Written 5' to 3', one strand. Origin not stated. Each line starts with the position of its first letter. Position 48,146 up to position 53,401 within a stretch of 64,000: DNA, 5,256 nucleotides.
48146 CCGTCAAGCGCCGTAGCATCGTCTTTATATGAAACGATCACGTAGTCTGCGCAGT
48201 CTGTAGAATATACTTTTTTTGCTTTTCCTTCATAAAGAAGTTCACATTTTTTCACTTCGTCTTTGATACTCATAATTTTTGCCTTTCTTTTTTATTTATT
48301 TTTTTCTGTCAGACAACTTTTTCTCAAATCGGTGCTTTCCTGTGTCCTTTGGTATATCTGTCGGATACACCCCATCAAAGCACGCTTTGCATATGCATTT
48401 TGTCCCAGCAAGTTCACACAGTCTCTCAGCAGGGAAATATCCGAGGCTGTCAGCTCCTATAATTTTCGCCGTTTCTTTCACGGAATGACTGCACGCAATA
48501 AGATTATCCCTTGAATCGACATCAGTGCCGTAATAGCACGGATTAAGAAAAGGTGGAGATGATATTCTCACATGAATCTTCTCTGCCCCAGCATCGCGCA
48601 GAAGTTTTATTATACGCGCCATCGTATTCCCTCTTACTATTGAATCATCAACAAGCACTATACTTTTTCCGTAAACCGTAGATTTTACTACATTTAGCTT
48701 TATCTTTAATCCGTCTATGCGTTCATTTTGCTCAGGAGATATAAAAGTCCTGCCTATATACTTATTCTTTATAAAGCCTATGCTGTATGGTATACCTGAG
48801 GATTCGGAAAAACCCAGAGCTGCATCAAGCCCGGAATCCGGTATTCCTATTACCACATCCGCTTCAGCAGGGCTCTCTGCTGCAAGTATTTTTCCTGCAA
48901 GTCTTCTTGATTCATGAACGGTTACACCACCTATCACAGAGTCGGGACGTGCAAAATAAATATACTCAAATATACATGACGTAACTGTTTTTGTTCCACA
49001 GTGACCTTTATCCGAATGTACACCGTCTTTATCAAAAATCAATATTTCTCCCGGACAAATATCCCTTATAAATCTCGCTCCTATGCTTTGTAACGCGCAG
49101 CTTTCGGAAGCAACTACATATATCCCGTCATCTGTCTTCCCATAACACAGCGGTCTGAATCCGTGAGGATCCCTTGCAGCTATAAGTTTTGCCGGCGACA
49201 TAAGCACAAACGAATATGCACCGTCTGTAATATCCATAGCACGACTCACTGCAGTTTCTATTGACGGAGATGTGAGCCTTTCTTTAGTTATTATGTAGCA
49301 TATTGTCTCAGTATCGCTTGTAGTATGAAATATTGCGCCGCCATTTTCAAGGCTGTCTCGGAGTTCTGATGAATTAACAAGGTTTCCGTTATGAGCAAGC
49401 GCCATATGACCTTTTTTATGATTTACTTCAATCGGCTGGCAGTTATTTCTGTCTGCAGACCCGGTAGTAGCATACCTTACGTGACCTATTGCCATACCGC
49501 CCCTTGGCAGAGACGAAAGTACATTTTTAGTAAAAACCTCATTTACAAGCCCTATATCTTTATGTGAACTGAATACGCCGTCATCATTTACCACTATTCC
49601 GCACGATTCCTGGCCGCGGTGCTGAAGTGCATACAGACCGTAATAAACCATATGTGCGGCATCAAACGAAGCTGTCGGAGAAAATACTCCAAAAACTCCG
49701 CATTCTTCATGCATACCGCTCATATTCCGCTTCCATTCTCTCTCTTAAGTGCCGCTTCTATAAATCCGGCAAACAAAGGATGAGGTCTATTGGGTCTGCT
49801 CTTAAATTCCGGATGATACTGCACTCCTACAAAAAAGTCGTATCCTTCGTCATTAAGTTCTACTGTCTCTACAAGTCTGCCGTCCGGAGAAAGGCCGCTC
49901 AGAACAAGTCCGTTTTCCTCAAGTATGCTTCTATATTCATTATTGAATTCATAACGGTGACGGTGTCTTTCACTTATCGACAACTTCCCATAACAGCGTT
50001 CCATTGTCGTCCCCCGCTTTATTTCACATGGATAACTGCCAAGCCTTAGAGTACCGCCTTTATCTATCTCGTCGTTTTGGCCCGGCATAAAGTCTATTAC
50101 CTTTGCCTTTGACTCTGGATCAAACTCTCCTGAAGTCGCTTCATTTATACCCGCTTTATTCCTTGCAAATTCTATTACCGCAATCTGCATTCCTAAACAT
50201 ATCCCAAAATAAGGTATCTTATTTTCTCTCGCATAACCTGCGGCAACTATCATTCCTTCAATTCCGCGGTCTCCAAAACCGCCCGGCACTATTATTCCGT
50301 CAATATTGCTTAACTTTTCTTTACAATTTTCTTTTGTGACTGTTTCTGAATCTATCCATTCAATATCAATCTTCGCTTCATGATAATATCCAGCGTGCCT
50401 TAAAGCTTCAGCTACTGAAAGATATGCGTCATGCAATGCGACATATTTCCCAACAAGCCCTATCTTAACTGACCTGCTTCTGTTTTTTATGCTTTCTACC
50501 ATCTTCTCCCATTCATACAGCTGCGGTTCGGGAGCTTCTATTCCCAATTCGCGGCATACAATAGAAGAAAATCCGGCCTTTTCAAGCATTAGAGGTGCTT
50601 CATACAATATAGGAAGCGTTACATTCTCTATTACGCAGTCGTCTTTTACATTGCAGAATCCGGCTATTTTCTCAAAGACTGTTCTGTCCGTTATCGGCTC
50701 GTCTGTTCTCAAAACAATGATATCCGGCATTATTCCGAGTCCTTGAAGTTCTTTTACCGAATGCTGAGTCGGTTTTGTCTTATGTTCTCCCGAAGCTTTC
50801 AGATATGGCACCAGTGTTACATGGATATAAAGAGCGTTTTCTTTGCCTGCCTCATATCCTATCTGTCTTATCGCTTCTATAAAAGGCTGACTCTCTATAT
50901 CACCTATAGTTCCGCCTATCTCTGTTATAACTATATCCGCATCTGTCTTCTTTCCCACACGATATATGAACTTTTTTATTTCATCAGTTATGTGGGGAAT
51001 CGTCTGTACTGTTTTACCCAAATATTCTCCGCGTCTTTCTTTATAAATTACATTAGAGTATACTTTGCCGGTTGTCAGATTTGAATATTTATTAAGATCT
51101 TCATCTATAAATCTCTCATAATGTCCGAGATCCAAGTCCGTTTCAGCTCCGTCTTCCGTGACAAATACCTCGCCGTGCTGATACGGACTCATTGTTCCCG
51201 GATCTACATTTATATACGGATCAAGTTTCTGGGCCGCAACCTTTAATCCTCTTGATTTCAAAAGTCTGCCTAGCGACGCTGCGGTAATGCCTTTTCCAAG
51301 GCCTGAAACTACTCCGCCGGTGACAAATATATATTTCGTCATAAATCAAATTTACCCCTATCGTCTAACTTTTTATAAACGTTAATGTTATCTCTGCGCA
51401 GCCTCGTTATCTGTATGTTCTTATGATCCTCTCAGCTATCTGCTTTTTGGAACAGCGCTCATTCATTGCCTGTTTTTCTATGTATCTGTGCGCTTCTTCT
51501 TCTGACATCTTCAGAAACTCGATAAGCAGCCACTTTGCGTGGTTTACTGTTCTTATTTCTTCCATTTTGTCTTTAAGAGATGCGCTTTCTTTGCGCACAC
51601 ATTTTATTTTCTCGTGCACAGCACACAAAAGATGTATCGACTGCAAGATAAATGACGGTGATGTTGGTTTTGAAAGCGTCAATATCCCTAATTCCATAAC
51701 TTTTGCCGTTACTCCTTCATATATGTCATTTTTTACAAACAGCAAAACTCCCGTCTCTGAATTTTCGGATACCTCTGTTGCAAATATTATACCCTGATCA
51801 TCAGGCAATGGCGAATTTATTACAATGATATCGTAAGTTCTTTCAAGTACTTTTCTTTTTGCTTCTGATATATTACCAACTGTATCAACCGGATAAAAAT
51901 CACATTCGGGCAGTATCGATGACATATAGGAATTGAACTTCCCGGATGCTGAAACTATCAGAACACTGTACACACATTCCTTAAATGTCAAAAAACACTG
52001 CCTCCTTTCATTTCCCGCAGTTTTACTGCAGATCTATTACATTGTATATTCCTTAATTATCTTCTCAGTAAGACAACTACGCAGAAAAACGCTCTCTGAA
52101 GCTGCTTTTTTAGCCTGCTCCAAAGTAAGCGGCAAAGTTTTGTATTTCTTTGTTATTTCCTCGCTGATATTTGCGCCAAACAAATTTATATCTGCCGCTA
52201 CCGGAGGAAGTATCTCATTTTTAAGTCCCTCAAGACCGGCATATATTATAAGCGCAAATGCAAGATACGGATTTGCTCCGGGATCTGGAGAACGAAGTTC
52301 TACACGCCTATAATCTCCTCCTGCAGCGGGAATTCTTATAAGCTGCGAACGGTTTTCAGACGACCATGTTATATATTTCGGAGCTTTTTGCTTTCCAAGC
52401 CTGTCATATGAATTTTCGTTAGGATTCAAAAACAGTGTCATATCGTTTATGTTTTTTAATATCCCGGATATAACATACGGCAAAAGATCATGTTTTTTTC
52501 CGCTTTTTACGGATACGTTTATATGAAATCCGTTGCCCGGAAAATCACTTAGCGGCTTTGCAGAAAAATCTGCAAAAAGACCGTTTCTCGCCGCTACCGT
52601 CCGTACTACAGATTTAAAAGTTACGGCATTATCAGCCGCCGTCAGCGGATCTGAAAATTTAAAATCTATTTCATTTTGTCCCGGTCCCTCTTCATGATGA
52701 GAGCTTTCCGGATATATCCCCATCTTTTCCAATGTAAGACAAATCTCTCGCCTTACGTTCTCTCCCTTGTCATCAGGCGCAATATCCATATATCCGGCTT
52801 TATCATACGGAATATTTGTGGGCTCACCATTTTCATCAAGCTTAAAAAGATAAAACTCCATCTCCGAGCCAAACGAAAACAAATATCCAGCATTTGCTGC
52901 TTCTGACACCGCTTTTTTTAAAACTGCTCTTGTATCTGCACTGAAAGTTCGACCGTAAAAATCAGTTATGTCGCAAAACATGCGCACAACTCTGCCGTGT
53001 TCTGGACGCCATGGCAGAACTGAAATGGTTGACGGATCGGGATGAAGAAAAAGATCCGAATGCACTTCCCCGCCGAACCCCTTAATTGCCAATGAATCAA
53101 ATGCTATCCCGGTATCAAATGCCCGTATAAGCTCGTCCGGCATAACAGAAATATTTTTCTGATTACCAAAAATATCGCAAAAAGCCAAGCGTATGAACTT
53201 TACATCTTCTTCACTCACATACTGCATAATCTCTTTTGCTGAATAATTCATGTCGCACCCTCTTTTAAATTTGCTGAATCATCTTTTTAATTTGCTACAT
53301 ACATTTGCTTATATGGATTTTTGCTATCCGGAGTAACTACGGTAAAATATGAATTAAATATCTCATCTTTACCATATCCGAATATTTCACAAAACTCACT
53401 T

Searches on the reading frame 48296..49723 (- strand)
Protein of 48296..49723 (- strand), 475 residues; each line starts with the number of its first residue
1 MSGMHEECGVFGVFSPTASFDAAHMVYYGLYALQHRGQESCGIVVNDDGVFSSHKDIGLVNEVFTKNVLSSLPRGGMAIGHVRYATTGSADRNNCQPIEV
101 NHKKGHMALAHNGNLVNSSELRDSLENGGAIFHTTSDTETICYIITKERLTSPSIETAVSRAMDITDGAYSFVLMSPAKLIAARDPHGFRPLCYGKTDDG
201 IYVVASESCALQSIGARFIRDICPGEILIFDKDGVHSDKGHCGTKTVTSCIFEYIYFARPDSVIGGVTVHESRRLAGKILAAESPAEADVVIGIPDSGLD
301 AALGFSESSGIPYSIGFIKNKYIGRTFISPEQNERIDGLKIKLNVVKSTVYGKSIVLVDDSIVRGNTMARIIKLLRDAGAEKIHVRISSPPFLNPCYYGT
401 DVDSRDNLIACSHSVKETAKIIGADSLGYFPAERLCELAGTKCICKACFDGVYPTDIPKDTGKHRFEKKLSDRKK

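Call 82: search_protein_families(library=pfam, proteins=[window:48296-49723:-], max_evalue=0.00001)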
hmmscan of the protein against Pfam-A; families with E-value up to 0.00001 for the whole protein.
window:48296-49723:- (475 aa): 4 families
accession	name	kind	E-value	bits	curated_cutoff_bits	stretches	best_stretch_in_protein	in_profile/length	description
PF13522.11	GATase_6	-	1.2e-19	71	27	1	74-207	9-130/130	Glutamine amidotransferase domain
PF13537.11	GATase_7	-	1.7e-19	70.5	25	1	91-212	9-122/123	Glutamine amidotransferase domain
PF00156.33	Pribosyltran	-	1e-08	35.1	26.3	1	271-385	14-120/158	Phosphoribosyl transferase domain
PF13230.11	GATase_4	-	1.7e-06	27.6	23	1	77-147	73-140/272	Glutamine amidotransferases class-II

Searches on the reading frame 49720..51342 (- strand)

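Call 82: search_protein_families(library=pfam, proteins=[window:49720-51342:-], max_evalue=0.00001)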
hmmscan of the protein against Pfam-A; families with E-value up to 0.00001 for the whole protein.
window:49720-51342:- (540 aa): 3 families
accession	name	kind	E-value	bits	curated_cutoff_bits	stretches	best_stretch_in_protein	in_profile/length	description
PF06418.20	CTP_synth_N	-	3.4e-125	417.2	26.1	1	3-267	1-264/265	CTP synthase N-terminus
PF00117.34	GATase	-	1.6e-39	136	22.8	1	303-529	2-189/190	Glutamine amidotransferase class-I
PF07722.19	Peptidase_C26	-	8.4e-08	32.7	20.5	1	371-512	101-219/219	Peptidase C26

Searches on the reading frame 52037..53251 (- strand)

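Call 82: search_protein_families(library=pfam, proteins=[window:52037-53251:-], max_evalue=0.00001)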
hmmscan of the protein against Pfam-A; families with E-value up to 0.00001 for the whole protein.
window:52037-53251:- (404 aa): 2 families
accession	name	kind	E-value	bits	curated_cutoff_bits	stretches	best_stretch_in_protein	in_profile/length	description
PF00120.29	Gln-synt_C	-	1.8e-87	294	24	1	105-403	2-322/344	Glutamine synthetase, catalytic domain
PF03951.24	Gln-synt_N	-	4.2e-22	78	33.4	1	16-97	1-81/82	Glutamine synthetase, beta-Grasp domain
